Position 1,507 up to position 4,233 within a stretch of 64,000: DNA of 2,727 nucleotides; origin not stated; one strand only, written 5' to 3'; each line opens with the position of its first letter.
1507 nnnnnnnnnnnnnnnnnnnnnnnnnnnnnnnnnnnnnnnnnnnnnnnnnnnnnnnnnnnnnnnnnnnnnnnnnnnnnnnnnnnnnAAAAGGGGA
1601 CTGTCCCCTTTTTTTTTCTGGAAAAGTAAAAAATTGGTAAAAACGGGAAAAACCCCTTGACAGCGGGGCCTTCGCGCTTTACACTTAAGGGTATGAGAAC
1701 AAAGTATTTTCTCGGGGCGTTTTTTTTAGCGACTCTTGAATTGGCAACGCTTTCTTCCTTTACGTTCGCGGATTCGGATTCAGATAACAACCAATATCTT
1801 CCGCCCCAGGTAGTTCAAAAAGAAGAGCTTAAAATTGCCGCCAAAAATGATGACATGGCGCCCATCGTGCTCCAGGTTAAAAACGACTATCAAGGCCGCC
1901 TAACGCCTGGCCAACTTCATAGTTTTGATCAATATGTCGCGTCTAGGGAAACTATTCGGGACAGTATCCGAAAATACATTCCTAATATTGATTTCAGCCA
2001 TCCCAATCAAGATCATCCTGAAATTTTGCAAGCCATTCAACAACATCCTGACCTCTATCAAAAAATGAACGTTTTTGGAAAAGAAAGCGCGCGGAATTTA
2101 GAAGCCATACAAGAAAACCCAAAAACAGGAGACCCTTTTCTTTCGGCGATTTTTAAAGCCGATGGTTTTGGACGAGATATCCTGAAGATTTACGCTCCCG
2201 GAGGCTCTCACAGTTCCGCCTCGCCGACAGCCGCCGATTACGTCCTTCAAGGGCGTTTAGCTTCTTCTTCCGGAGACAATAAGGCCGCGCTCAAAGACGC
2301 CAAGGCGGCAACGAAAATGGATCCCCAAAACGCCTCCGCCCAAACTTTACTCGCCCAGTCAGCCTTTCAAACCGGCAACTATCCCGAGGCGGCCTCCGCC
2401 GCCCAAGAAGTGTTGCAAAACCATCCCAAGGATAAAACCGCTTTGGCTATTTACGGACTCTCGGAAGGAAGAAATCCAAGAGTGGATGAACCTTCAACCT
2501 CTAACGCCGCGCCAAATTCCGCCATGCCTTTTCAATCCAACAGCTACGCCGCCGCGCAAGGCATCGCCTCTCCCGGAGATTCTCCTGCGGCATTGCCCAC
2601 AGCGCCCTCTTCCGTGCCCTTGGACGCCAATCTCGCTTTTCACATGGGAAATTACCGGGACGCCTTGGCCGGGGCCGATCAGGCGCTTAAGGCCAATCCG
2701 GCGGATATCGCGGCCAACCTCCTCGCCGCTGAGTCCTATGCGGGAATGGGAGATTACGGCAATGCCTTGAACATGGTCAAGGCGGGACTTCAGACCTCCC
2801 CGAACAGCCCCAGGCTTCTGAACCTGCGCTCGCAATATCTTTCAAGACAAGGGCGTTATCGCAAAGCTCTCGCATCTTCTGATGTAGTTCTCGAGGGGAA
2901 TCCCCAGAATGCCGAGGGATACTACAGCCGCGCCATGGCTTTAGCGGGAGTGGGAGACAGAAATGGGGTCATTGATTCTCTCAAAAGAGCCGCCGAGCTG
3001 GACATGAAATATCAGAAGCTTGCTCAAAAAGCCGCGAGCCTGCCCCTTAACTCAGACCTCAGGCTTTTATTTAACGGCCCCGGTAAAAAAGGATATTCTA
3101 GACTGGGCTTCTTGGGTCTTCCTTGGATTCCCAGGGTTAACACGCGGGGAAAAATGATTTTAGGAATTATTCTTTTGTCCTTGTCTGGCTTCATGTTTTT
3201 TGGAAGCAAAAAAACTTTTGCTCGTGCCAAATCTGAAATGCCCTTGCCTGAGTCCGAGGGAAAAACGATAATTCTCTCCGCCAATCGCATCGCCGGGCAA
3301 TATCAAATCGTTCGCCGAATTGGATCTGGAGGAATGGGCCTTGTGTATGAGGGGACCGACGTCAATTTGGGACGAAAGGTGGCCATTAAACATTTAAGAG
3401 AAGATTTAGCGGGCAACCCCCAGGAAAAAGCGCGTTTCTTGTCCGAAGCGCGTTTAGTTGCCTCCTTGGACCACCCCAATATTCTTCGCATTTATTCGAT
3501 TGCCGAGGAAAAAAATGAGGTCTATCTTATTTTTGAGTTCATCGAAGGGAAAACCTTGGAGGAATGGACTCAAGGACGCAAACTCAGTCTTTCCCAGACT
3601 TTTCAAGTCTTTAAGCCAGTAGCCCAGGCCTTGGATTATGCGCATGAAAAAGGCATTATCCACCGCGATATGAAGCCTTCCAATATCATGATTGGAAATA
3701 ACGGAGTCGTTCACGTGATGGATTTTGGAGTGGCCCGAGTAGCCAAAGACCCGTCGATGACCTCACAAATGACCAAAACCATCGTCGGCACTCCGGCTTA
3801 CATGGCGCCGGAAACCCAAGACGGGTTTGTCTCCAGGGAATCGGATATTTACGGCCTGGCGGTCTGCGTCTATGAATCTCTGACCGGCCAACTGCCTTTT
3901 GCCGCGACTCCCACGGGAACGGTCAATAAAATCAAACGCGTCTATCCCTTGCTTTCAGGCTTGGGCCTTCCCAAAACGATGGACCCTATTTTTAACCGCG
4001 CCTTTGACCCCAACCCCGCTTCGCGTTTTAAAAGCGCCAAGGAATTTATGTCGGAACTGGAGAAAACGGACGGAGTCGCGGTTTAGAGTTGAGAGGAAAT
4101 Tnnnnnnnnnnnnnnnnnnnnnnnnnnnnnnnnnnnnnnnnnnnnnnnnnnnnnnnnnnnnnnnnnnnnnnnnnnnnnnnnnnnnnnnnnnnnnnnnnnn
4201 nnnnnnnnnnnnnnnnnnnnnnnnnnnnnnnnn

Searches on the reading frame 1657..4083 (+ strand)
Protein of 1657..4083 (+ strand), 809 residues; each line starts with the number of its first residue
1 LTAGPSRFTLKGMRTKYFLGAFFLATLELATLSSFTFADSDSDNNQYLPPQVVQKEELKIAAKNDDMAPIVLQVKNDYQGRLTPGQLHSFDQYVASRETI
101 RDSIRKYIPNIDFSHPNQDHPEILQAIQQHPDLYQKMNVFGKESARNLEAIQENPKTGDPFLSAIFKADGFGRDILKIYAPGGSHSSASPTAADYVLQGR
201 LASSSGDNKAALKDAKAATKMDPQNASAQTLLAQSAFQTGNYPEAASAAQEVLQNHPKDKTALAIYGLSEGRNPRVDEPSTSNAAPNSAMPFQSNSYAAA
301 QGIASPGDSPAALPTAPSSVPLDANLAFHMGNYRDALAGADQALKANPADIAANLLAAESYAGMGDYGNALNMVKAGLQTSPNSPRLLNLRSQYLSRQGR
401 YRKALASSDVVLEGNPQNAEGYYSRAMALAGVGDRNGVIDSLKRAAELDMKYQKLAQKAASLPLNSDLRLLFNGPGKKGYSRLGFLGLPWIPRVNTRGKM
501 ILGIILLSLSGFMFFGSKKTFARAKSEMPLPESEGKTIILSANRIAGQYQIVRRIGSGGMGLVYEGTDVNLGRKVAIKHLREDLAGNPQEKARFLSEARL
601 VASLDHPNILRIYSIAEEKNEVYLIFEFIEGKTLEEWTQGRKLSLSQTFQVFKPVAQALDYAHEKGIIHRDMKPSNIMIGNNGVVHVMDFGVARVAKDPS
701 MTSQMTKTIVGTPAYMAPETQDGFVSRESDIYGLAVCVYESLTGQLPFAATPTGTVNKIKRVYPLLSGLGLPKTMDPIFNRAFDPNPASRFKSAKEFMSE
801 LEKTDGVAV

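Call 4: search_protein_families(library=pfam, proteins=[window:1657-4083:+], max_evalue=1)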
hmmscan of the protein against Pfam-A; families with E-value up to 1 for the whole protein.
window:1657-4083:+ (809 aa): 32 families (the best 25 are shown)
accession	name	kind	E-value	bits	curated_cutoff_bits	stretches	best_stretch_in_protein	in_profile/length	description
PF00069.31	Pkinase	-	7e-52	176.9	31.7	1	549-759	1-209/263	Protein kinase domain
PF07714.23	PK_Tyr_Ser-Thr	-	2.3e-37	129.1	23.1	1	551-792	3-250/258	Protein tyrosine and serine/threonine kinase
PF13432.12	TPR_16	-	4.3e-17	62.7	32.7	2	197-259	2-64/65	Tetratricopeptide repeat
PF14559.12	TPR_19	-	3.7e-15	56.4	25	2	328-393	2-67/68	Tetratricopeptide repeat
PF07719.23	TPR_2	-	2.4e-13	49.5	27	2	228-259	3-34/34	Tetratricopeptide repeat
PF13428.12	TPR_14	-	2.4e-12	46.7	23.5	3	228-266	3-41/44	Tetratricopeptide repeat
PF12895.13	ANAPC3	-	4.8e-10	40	27.2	3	211-252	8-49/82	Anaphase-promoting complex, cyclosome, subunit 3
PF00515.34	TPR_1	-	9.7e-09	35.1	27.8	2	227-259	2-34/34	Tetratricopeptide repeat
PF13431.12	TPR_17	-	2.5e-08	34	24.4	2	377-405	5-33/34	Tetratricopeptide repeat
PF13371.12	TPR_9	-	1.4e-07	31.9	35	3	396-448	6-58/73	Tetratricopeptide repeat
PF23914.1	TPR_CcmH_CycH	-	1.9e-07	31.5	42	2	193-268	51-129/158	Cytochrome c-type biogenesis protein H TPR domain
PF03109.22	ABC1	-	7.8e-07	28.9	22.9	1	619-697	140-218/244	ABC1 atypical kinase-like domain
PF14853.12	Fis1_TPR_C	-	2.9e-06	27.8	25.3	1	358-391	8-41/53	Fis1 C-terminal tetratricopeptide repeat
PF13424.12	TPR_12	-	5.6e-06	26.9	30.1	2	354-406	6-66/77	Tetratricopeptide repeat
PF13181.12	TPR_8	-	8.4e-06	26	25.7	1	195-225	4-34/34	Tetratricopeptide repeat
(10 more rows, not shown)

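Call 5: search_protein_families(library=ncbifam, proteins=[window:1657-4083:+], max_evalue=1)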
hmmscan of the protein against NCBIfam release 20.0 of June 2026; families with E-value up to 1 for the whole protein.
window:1657-4083:+ (809 aa): 47 families (the best 25 are shown)
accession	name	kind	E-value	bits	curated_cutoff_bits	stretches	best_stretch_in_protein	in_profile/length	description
NF033483.0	PknB_PASTA_kin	equivalog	8.2e-78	262.8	450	1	544-804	4-268/563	Stk1 family PASTA domain-containing Ser/Thr kinase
NF009651.0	PRK13184.1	equivalog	2.6e-53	181.2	839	1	548-803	3-289/932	serine/threonine-protein kinase PknD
NF047741.1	antiphage_MADS6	equivalog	4.5e-53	180.7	460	2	641-804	294-460/612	methylation-associated defense system protein kinase MAD6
NF052427.1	StpK7MSMEG_1200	equivalog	3.5e-50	171.1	900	1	546-752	6-213/601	serine/threonine protein kinase StpK7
TIGR03903.1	TOMM_kin_cyc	equivalog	1.2e-33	116.1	705.75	1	572-745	3-186/1267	TOMM system kinase/cyclase fusion protein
NF053615.1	SerThrKinAfsKStmc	equivalog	2.8e-28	99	1300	1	544-790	10-254/809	protein serine/threonine kinase AfsK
NF038150.1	lanthi_synth_IV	equivalog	3e-28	98.7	650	1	540-800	182-452/851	class IV lanthionine synthetase LanL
NF033442.0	BREX_PglW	equivalog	2.6e-21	75.1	990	1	573-804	234-486/1391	BREX system serine/threonine kinase PglW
TIGR02917.1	PEP_TPR_lipo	equivalog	2.9e-17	61.9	312.2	1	195-451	196-429/899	XrtA/PEP-CTERM system TPR-repeat protein PrsT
NF038151.1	lanthi_synth_III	equivalog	4.8e-17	61.6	575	1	548-742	221-423/833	class III lanthionine synthetase LanKC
NF040959.1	MamA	equivalog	9.8e-15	54.5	200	2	329-458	49-178/204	magnetosome protein MamA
NF043056.1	T4SS_LegK1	equivalog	2.6e-11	42.8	550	1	613-735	145-277/516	Dot/Icm T4SS effector kinase LegK1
TIGR02521.1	type_IV_pilW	equivalog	7.2e-11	42.1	154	2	329-461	43-177/234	type IV pilus biogenesis/stability protein PilW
NF011464.0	PRK14879.1-7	equivalog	4.3e-10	39.7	246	1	591-695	50-151/221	Kae1-associated kinase Bud32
TIGR03724.2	arch_bud32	equivalog_domain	7.6e-10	38.6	125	1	590-698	36-136/193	KEOPS complex kinase/ATPase Bud32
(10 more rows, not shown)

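Call 52: search_protein_families(library=padloc, proteins=[window:1657-4083:+], max_evalue=0.1)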
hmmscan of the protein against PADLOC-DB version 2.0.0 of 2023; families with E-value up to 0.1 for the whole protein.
window:1657-4083:+ (809 aa): 37 families (the best 25 are shown)
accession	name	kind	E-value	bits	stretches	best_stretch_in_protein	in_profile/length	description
PDLC04042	PD-T4-6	-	1.3e-77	259.4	1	543-804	5-272/292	-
PDLC04053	PD-T4-6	-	4.2e-75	251.1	1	544-803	6-270/311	-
PDLC04061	PD-T4-6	-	1.8e-74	250.1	1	545-803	14-282/510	-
PDLC04060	PD-T4-6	-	1.1e-70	237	1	543-803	4-268/486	-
PDLC04054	PD-T4-6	-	1.5e-67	226.5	1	544-802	7-271/347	-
PDLC04138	mad6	-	9.4e-67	224.3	1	543-803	47-312/659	mads_6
PDLC04043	PD-T4-6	-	4.4e-66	221.8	1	544-803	12-276/452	-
PDLC04057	PD-T4-6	-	2e-63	212.9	1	543-804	4-270/443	-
PDLC04047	PD-T4-6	-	2.4e-61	205.6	1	543-803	6-271/327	-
PDLC04039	PD-T4-6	-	1.2e-60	203.8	1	547-798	14-269/458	-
PDLC04041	PD-T4-6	-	1.1e-58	197.6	1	529-808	9-297/443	-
PDLC04052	PD-T4-6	-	3.3e-58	196.1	1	543-803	5-275/496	-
PDLC04040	PD-T4-6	-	1.1e-57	194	1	555-804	2-265/547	-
PDLC04048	PD-T4-6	-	1.6e-53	180.3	1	545-801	8-269/354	-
PDLC01088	C3a189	-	1.5e-51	173.9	1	553-790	3-248/840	kinase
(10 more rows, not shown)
